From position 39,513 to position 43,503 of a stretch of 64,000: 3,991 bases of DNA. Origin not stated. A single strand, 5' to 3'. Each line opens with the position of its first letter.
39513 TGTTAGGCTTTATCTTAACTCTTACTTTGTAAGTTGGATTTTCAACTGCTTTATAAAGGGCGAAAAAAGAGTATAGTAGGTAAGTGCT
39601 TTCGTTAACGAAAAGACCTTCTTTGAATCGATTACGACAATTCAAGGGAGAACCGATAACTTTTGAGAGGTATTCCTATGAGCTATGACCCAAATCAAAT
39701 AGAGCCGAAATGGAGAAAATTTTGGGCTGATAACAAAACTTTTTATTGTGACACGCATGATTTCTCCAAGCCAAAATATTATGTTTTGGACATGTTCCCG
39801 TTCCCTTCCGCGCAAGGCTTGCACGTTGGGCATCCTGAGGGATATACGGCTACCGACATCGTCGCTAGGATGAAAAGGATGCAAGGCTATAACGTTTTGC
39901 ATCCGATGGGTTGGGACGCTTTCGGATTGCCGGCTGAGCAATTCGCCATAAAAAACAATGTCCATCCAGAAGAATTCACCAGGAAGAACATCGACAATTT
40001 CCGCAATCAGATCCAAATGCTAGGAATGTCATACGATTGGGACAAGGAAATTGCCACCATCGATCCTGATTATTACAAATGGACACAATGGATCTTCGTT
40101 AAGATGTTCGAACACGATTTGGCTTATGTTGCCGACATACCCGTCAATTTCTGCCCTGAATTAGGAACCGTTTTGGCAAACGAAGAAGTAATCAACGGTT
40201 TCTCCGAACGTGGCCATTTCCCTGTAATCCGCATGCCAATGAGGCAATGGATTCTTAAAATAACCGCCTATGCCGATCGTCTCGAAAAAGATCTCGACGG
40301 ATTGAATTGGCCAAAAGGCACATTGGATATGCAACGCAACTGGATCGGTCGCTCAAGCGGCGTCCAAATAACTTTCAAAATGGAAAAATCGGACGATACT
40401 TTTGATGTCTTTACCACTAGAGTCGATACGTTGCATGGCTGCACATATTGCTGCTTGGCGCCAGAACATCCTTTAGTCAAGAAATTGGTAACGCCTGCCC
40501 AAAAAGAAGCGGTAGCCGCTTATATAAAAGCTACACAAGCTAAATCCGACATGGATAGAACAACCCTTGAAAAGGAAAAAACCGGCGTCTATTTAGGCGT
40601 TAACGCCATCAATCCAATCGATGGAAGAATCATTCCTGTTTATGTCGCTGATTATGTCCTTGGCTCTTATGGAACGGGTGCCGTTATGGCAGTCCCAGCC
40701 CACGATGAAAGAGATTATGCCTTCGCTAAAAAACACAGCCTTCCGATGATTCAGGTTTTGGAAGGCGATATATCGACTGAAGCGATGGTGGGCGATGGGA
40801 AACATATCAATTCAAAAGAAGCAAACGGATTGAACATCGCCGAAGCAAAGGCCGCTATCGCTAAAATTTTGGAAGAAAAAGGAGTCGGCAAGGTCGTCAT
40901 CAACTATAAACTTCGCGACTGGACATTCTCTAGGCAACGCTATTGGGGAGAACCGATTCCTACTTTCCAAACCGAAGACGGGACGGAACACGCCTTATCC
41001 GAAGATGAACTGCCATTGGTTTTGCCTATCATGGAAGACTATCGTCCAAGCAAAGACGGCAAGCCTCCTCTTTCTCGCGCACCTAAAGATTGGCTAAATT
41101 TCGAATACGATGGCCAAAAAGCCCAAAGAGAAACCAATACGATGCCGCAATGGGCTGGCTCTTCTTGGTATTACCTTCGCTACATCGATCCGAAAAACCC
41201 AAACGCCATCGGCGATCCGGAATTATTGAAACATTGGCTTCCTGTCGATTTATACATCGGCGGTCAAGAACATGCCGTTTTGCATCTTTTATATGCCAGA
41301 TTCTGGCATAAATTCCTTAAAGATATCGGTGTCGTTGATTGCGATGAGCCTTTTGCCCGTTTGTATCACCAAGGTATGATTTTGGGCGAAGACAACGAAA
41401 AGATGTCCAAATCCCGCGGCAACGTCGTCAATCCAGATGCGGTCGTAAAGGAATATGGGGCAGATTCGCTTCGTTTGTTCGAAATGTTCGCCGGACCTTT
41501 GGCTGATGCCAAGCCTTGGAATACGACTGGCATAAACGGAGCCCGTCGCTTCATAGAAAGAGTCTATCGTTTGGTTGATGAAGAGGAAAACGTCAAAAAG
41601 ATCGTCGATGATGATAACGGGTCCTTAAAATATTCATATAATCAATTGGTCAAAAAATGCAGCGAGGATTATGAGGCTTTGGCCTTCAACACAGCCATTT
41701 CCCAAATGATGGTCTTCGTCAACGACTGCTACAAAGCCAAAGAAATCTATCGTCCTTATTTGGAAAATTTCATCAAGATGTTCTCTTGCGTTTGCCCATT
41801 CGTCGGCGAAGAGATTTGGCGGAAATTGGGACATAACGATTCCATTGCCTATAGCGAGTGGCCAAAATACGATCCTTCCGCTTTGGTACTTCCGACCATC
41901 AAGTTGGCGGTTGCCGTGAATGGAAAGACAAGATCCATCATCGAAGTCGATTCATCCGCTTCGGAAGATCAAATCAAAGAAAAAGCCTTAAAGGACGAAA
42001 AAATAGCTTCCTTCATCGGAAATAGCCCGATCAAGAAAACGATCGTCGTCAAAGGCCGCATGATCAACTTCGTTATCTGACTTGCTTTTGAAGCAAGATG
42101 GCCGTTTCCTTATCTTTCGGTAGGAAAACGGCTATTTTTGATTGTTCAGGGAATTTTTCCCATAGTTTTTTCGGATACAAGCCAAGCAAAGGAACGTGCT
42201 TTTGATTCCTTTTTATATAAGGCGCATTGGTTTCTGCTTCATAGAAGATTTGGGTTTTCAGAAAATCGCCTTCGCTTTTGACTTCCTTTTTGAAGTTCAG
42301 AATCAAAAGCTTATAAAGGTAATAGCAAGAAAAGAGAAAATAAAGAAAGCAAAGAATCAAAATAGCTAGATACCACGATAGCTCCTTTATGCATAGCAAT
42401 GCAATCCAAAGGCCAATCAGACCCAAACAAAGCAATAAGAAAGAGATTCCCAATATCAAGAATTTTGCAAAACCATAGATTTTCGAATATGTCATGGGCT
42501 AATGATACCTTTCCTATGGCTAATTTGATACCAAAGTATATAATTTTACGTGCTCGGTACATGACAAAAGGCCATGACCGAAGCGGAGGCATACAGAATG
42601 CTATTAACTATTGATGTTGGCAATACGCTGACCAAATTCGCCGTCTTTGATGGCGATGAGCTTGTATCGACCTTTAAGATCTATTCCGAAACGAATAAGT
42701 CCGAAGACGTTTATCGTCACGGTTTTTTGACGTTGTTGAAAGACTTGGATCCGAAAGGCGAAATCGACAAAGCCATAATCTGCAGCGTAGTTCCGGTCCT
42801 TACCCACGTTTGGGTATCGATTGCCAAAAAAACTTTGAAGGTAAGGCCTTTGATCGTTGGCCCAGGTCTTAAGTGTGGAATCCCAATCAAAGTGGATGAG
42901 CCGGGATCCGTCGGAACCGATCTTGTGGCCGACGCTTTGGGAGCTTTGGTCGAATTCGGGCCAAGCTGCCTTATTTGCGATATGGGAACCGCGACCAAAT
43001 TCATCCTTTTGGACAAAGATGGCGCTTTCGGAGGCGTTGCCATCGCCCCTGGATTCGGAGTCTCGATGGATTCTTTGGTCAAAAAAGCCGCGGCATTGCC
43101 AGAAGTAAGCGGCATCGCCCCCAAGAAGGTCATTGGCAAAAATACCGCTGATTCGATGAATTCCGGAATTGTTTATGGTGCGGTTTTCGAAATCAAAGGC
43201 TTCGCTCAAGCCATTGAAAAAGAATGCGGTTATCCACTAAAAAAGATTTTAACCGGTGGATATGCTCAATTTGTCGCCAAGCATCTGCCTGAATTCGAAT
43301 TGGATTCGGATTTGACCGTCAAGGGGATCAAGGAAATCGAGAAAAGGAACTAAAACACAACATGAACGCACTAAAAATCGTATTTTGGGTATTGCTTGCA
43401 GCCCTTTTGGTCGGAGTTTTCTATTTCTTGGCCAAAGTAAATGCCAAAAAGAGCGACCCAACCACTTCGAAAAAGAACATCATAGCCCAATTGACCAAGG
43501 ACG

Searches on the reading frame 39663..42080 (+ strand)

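Call 39: search_protein_families(library=ncbifam, proteins=[window:39663-42080:+], max_evalue=0.00001)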
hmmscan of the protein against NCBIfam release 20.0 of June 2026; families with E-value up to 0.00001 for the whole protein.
window:39663-42080:+ (805 aa): 17 families
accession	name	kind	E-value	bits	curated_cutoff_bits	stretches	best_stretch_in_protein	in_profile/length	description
TIGR00396.1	leuS_bact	equivalog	0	1066.2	548.4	1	8-805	1-842/843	leucine--tRNA ligase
TIGR00422.1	valS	equivalog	3.9e-83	279.9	612.1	3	5-193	2-203/863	valine--tRNA ligase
NF009687.0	PRK13208.1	equivalog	1.8e-80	271.2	738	3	3-193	5-205/801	valine--tRNA ligase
NF004349.1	PRK05729.1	equivalog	9.1e-74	249.1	704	3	416-741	390-703/860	valine--tRNA ligase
NF008957.0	PRK12300.1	subfamily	1.6e-64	218.3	677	4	523-744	575-801/946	leucine--tRNA ligase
TIGR00392.1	ileS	equivalog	1.2e-62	212.3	621.4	2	417-686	460-731/861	isoleucine--tRNA ligase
TIGR00395.1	leuS_arch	equivalog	1.8e-51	175.2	648.5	3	523-741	569-795/938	leucine--tRNA ligase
NF000540.1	alt_ValS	exception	2.5e-44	151.4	900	2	11-93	7-88/827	valine--tRNA ligase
NF011492.0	PRK14900.1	equivalog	6.5e-43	146.8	1783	3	7-206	12-227/1044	valine--tRNA ligase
TIGR00398.1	metG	equivalog_domain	3.7e-26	91.9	336.35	2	52-176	13-135/530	methionine--tRNA ligase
NF008900.0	PRK12267.1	equivalog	7.4e-26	90.8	598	2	37-209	4-174/648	methionine--tRNA ligase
NF000257.1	MupA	exception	4.1e-24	84.4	1900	2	557-688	562-690/1024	mupirocin-resistant isoleucine--tRNA ligase MupA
NF000258.1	MupB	exception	5.5e-24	84.1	1900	2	15-189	10-201/1033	mupirocin-resistant isoleucine--tRNA ligase MupB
NF040702.1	ileS_w_GNAT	exception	3.1e-20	71.5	1999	2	5-94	14-103/1100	isoleucine--tRNA ligase, N-acetyltransferase domain-containing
NF001100.0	PRK00133.1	equivalog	6.5e-17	61.3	587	1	53-172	20-137/676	methionine--tRNA ligase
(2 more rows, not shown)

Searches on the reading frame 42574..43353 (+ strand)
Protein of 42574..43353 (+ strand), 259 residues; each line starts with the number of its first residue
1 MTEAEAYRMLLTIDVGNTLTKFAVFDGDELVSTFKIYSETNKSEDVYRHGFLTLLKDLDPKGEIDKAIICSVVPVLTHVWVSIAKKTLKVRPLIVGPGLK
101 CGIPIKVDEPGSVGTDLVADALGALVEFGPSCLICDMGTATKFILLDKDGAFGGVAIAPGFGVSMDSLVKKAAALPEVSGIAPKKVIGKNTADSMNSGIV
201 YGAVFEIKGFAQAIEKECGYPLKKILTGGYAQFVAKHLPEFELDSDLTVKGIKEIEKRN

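Call 69: search_protein_families(library=ncbifam, proteins=[window:42574-43353:+], max_evalue=1e-8)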
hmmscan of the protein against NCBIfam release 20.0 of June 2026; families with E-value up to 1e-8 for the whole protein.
window:42574-43353:+ (259 aa): 22 families
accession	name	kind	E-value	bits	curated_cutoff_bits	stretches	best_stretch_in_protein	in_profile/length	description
NF009844.0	PRK13318.1-2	equivalog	1.1e-62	211.5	331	1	9-259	1-254/259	type III pantothenate kinase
NF009855.0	PRK13321.1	equivalog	2.8e-60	203.7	233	1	9-258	1-253/256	type III pantothenate kinase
NF009848.0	PRK13318.1-6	equivalog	6.2e-58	196.2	248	1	9-257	1-252/256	type III pantothenate kinase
TIGR00671.1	baf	subfamily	2.6e-57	194.3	58.2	1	10-255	1-241/243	type III pantothenate kinase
NF009847.0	PRK13318.1-5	equivalog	1.5e-54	185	381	1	9-259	1-254/256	type III pantothenate kinase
NF009843.0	PRK13318.1-1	equivalog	1.1e-52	178.8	426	1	9-259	1-253/259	type III pantothenate kinase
NF009846.0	PRK13318.1-4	equivalog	5.9e-49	166.8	432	1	9-259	1-253/255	type III pantothenate kinase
NF009845.0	PRK13318.1-3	equivalog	5.7e-46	156.8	358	1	9-259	1-254/258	type III pantothenate kinase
NF009849.0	PRK13320.1-1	equivalog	1.9e-34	119.2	354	1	4-240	4-243/267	type III pantothenate kinase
NF009853.0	PRK13320.1-5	equivalog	4.5e-30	104.9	287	1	9-239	1-219/243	type III pantothenate kinase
NF009852.0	PRK13320.1-4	equivalog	9.5e-29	100.5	439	1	9-253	14-262/270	pantothenate kinase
NF009850.0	PRK13320.1-2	equivalog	2.2e-28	99.6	321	1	9-255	1-233/241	type III pantothenate kinase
NF009871.0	PRK13331.1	equivalog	2.6e-28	99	251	1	8-257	7-248/253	pantothenate kinase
NF009861.0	PRK13324.1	equivalog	6.5e-27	94.7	495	1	9-253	1-247/258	type III pantothenate kinase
NF009863.0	PRK13326.1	equivalog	2.6e-26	92.7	412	1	10-253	10-252/264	type III pantothenate kinase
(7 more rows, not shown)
